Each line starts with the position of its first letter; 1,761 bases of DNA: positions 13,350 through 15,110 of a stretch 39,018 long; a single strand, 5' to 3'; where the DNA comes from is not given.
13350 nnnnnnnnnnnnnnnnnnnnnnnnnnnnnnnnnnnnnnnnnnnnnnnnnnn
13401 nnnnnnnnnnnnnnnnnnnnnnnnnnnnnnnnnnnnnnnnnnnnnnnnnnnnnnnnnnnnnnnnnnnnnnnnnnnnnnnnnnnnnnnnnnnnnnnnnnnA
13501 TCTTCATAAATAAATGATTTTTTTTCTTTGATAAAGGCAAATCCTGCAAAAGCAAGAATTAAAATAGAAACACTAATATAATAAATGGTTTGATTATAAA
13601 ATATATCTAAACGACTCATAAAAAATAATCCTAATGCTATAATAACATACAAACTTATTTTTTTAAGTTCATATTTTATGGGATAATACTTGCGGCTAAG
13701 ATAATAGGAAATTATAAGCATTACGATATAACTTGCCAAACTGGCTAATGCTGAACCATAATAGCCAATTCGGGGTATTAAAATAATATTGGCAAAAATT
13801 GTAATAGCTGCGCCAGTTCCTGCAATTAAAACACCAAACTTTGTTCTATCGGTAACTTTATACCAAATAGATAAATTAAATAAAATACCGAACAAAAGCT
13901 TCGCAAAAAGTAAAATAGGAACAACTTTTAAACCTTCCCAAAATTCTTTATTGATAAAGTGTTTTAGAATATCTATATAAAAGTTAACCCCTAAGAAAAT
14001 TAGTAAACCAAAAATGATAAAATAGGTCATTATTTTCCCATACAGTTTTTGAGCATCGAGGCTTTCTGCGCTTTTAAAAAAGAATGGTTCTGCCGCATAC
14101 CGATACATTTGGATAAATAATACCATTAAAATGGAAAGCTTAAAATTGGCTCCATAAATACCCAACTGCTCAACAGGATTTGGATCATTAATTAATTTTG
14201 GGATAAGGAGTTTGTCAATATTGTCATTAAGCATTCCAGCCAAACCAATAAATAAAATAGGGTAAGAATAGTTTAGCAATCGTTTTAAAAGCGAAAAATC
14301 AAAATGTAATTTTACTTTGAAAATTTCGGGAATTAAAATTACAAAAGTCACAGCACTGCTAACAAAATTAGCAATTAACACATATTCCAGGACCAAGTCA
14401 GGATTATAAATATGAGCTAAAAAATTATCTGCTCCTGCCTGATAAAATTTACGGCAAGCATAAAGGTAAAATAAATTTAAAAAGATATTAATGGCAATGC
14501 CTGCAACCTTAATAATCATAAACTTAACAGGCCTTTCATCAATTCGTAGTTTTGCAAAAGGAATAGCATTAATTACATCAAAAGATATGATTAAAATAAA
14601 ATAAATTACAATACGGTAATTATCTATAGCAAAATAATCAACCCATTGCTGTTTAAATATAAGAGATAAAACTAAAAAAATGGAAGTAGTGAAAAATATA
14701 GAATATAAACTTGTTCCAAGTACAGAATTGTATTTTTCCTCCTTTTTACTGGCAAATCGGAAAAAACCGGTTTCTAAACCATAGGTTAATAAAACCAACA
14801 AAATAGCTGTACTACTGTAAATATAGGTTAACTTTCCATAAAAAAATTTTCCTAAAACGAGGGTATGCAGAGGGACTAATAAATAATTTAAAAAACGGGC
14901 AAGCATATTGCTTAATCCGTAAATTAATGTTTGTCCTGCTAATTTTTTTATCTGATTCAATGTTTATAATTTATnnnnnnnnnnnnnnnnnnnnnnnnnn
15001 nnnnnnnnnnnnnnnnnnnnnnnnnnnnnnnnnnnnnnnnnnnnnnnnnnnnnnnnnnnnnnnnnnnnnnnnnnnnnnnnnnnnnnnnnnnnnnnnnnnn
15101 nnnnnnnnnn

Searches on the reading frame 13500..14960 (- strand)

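Call 11: search_protein_families(library=pfam, proteins=[window:13500-14960:-], max_evalue=0.001)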
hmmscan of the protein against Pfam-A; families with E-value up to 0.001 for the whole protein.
window:13500-14960:- (487 aa): 2 families
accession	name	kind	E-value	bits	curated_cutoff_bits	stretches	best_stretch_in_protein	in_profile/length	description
PF01943.22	Polysacc_synt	-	1.2e-07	31.9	28.2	1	11-296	5-272/274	Polysaccharide biosynthesis protein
PF13440.11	Polysacc_synt_3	-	6.6e-05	22.7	23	1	196-283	144-228/293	Polysaccharide biosynthesis protein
